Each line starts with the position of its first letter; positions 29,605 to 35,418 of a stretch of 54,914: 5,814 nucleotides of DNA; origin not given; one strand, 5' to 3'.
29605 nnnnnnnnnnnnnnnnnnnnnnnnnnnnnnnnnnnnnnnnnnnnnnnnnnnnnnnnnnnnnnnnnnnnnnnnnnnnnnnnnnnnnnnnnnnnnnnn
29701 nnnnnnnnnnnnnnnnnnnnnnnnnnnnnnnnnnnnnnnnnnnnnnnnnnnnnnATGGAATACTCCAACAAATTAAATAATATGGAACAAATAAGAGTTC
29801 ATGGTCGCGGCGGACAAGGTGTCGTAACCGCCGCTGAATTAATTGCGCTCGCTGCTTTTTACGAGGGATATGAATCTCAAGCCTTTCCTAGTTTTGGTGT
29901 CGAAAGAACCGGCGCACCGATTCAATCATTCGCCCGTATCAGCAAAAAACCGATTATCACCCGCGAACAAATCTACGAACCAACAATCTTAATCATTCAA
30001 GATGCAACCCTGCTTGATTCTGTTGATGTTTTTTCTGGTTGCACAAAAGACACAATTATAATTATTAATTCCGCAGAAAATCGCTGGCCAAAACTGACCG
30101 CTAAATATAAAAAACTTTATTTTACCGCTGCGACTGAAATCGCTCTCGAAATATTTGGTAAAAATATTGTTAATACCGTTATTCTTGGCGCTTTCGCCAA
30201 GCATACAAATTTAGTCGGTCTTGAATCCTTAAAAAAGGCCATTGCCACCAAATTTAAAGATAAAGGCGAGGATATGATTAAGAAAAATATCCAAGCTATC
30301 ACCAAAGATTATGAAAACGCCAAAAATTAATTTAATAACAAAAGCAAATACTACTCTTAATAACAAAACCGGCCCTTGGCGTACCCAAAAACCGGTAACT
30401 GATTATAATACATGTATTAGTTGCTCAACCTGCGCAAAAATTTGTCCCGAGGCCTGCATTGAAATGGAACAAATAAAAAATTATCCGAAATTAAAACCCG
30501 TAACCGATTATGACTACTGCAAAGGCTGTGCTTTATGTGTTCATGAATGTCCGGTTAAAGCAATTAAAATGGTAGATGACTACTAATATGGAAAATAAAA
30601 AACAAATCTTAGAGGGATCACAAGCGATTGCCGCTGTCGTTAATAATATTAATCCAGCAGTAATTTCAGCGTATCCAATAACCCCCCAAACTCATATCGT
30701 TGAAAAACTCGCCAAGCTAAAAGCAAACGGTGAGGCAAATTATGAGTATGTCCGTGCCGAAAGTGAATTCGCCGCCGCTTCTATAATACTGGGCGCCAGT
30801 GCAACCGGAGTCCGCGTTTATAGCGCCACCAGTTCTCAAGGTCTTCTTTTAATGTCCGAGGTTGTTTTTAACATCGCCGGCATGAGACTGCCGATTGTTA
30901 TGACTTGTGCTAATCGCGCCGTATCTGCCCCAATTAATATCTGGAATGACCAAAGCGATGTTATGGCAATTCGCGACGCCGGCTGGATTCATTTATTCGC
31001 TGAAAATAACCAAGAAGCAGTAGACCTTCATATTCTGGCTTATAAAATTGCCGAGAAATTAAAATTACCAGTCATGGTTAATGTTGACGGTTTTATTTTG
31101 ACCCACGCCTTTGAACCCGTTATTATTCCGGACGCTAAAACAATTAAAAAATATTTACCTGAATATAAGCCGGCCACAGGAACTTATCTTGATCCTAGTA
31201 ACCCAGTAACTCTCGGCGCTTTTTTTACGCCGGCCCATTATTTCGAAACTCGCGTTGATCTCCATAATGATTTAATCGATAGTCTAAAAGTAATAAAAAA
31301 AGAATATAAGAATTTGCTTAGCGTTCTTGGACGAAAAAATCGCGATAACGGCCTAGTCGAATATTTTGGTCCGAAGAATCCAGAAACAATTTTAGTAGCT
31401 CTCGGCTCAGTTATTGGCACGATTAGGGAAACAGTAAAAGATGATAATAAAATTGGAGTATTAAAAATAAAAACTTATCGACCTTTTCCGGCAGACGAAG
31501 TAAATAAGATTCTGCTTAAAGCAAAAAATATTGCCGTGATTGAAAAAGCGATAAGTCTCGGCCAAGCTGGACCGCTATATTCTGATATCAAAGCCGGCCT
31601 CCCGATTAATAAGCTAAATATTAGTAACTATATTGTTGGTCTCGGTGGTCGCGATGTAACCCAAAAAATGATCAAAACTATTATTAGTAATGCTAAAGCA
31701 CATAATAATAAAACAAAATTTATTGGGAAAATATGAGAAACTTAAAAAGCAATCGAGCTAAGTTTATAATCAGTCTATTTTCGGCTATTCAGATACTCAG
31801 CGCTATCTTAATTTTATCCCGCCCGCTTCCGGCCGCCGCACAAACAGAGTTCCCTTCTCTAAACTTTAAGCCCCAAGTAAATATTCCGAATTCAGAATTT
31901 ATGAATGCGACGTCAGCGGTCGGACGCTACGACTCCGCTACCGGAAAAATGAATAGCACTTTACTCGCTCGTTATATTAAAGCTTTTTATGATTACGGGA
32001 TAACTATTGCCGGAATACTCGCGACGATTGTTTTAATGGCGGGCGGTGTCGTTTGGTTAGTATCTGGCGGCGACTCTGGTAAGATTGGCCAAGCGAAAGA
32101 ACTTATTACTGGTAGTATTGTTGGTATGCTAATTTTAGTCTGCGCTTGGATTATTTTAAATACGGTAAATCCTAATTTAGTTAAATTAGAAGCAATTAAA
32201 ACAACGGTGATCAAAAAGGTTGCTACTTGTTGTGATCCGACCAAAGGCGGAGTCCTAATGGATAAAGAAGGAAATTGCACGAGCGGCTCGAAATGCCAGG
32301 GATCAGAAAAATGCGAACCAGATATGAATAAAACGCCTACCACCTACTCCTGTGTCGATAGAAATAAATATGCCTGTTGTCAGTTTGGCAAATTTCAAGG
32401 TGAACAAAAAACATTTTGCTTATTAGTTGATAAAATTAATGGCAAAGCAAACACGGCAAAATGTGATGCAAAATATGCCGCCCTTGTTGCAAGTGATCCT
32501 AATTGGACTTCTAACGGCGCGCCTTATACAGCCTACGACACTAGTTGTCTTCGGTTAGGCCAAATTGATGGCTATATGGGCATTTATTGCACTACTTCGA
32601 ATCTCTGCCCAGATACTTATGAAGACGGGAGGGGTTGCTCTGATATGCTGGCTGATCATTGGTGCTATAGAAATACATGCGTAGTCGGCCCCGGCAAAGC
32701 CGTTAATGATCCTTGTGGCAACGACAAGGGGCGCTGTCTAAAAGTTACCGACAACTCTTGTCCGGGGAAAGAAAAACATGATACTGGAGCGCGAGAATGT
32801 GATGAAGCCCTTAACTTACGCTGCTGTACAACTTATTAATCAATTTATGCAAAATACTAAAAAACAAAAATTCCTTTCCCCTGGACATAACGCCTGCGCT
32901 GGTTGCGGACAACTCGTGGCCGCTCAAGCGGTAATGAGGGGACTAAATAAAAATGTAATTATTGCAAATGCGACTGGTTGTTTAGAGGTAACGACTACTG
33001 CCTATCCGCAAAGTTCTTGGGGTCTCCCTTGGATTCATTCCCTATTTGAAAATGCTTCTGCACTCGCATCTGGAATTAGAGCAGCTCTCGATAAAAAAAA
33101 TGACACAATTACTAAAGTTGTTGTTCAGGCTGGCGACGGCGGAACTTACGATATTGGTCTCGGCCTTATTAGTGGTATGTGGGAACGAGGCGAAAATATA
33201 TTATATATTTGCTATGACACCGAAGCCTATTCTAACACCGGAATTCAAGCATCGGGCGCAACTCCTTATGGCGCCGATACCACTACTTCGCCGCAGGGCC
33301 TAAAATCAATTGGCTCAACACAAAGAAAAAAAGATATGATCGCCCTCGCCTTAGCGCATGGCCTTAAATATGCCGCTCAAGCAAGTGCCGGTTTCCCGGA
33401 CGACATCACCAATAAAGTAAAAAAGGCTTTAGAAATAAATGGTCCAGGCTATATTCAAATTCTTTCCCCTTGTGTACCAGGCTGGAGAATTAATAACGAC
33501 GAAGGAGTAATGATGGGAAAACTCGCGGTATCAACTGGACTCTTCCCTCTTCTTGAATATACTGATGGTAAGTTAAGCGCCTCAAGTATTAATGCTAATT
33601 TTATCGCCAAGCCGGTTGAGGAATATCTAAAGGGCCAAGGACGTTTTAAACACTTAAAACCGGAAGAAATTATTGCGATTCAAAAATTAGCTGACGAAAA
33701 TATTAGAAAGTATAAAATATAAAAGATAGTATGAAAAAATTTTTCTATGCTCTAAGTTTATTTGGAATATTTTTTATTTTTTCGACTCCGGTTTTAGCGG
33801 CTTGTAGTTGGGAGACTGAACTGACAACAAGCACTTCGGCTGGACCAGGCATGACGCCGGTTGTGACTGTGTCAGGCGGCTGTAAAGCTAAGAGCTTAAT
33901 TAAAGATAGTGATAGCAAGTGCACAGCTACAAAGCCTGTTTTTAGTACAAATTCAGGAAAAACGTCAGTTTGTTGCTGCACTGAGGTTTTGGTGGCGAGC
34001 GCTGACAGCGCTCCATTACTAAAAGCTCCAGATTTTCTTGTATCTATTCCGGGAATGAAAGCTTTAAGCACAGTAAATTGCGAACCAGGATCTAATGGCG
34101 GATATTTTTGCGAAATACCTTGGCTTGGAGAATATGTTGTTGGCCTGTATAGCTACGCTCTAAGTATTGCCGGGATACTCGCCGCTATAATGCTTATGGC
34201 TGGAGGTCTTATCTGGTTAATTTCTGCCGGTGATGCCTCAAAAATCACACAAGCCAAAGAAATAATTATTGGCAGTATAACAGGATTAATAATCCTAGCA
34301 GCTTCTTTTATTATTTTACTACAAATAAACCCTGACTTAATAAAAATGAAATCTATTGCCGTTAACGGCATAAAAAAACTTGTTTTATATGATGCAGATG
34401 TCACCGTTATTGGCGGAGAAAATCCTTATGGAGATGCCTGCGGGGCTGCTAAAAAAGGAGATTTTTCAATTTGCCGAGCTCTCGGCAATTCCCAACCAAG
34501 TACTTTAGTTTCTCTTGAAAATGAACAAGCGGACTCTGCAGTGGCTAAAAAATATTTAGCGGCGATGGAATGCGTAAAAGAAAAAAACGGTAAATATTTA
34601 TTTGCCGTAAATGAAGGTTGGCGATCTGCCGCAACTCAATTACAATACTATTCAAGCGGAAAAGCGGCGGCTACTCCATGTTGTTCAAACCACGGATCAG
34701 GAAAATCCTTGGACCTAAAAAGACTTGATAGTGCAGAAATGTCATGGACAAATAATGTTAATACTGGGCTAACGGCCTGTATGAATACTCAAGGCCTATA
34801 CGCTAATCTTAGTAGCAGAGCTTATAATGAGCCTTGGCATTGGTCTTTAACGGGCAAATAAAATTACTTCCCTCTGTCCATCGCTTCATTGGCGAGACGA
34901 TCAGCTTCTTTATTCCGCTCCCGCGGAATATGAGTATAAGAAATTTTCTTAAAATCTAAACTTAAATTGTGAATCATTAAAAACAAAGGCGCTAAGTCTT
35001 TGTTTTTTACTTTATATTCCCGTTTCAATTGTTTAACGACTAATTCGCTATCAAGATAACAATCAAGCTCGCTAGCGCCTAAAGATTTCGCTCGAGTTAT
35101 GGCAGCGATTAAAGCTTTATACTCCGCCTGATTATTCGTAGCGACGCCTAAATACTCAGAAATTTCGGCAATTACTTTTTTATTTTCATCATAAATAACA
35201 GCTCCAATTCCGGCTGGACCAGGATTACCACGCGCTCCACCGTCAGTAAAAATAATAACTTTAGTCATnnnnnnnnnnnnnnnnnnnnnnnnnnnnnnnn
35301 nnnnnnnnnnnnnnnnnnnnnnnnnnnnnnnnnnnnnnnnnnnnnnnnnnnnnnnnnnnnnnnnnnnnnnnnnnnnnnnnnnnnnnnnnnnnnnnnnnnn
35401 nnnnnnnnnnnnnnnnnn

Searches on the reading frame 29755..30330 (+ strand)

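Call 9: search_protein_families(library=pfam, proteins=[window:29755-30330:+], max_evalue=0.01)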
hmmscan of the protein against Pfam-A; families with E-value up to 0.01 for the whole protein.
window:29755-30330:+ (191 aa): 1 family
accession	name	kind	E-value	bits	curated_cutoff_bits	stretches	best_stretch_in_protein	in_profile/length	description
PF01558.24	POR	-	9.2e-41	140.3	27.4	1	19-184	1-170/173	Pyruvate ferredoxin/flavodoxin oxidoreductase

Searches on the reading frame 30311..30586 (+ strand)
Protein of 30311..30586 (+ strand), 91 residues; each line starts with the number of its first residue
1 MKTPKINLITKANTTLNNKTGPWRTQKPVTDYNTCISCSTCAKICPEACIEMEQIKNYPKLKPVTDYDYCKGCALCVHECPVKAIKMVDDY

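Call 62: search_protein_families(library=pfam, proteins=[window:30311-30586:+], max_evalue=0.001)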
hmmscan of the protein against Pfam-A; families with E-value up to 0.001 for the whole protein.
window:30311-30586:+ (91 aa): 11 families
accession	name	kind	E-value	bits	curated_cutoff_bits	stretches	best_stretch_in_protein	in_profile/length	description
PF14697.11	Fer4_21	-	7e-11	42.5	35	1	31-87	4-59/59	4Fe-4S dicluster domain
PF00037.32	Fer4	-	9.4e-11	41.5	21.1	2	63-86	1-24/24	4Fe-4S binding domain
PF12797.12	Fer4_2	-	2.4e-09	37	24.5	2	27-47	2-22/22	4Fe-4S binding domain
PF12838.12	Fer4_7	-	1.1e-08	35.8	27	1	34-84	1-52/52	4Fe-4S dicluster domain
PF12837.12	Fer4_6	-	1.3e-08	34.8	25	2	62-85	1-24/24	4Fe-4S binding domain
PF13237.11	Fer4_10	-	1.4e-08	34.9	25.5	2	28-81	2-53/53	4Fe-4S dicluster domain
PF13187.11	Fer4_9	-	1.9e-07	31.4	27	1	35-85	2-52/52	4Fe-4S dicluster domain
PF13484.11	Fer4_16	-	6.8e-07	30.4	30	0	70-88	2-20/66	4Fe-4S double cluster binding domain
PF12800.12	Fer4_4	-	6.9e-05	23.3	24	0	68-82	2-16/17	4Fe-4S binding domain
PF12798.12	Fer4_3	-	0.00046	21.3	27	0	70-84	1-15/15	4Fe-4S binding domain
PF13459.11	Fer4_15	-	0.00046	21.3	22.4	0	31-48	4-21/66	4Fe-4S single cluster domain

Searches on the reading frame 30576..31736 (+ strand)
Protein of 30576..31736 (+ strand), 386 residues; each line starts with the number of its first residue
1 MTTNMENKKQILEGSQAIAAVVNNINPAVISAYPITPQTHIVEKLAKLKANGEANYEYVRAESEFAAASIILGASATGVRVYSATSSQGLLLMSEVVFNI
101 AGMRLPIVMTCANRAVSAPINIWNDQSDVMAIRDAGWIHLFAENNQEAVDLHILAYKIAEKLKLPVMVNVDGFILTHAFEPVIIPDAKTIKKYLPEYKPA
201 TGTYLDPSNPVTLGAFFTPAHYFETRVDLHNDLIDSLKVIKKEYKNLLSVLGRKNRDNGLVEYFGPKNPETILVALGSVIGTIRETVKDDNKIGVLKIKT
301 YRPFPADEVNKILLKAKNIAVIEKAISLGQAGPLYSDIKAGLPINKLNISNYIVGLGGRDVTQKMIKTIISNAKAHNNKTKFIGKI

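Call 9: search_protein_families(library=pfam, proteins=[window:30576-31736:+], max_evalue=0.01)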
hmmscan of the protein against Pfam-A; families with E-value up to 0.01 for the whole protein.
window:30576-31736:+ (386 aa): 2 families
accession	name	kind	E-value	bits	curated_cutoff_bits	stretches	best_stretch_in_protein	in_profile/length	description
PF01855.24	POR_N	-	8.1e-72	242.1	27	1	23-244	4-229/231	Pyruvate flavodoxin/ferredoxin oxidoreductase, thiamine diP-bdg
PF17147.9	PFOR_II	-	5.3e-23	81.8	27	1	270-364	2-100/102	Pyruvate:ferredoxin oxidoreductase core domain II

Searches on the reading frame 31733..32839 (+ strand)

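Call 9: search_protein_families(library=pfam, proteins=[window:31733-32839:+], max_evalue=0.01)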
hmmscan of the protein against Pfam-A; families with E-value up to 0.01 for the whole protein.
window:31733-32839:+ (368 aa): 1 family
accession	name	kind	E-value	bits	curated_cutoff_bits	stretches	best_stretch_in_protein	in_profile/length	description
PF18895.5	T4SS_pilin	-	2e-07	31.4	26.6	1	91-144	18-70/71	Type IV secretion system pilin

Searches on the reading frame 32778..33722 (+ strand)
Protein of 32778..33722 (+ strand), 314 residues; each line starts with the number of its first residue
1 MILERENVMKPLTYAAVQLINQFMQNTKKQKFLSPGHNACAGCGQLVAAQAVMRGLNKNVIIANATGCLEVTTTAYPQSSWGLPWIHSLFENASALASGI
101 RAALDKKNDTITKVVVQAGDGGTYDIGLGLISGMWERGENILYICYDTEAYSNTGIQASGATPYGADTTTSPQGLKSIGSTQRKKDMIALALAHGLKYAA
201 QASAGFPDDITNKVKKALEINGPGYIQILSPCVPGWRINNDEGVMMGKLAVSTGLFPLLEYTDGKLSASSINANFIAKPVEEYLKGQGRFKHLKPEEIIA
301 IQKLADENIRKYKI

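Call 9: search_protein_families(library=pfam, proteins=[window:32778-33722:+], max_evalue=0.01)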
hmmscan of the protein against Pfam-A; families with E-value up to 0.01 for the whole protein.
window:32778-33722:+ (314 aa): 1 family
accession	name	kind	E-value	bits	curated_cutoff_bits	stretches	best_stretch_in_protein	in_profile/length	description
PF02775.26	TPP_enzyme_C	-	1.3e-18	67.7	21.9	1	66-228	2-151/151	Thiamine pyrophosphate enzyme, C-terminal TPP binding domain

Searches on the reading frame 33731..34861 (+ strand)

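Call 9: search_protein_families(library=pfam, proteins=[window:33731-34861:+], max_evalue=0.01)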
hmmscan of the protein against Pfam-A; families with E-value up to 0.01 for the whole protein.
window:33731-34861:+ (376 aa): 1 family
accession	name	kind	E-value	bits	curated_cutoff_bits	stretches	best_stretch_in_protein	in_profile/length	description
PF18895.5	T4SS_pilin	-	9.3e-06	26.1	26.6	1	139-195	12-67/71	Type IV secretion system pilin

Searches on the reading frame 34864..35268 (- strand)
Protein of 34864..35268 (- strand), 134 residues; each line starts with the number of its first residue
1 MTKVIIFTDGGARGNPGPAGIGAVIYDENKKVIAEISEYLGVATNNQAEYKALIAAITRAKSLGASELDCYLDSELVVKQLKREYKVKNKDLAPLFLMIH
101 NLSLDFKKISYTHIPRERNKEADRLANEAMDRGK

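Call 11: search_protein_families(library=pfam, proteins=[window:34864-35268:-], max_evalue=0.001)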
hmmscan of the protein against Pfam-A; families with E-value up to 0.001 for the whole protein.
window:34864-35268:- (134 aa): 2 families
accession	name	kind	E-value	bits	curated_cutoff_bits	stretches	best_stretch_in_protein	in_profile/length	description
PF13456.12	RVT_3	-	7.4e-25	87.7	21.6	1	8-129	2-123/123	Reverse transcriptase-like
PF00075.30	RNase_H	-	5.2e-16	59.5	25.8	1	2-130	2-140/141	RNase H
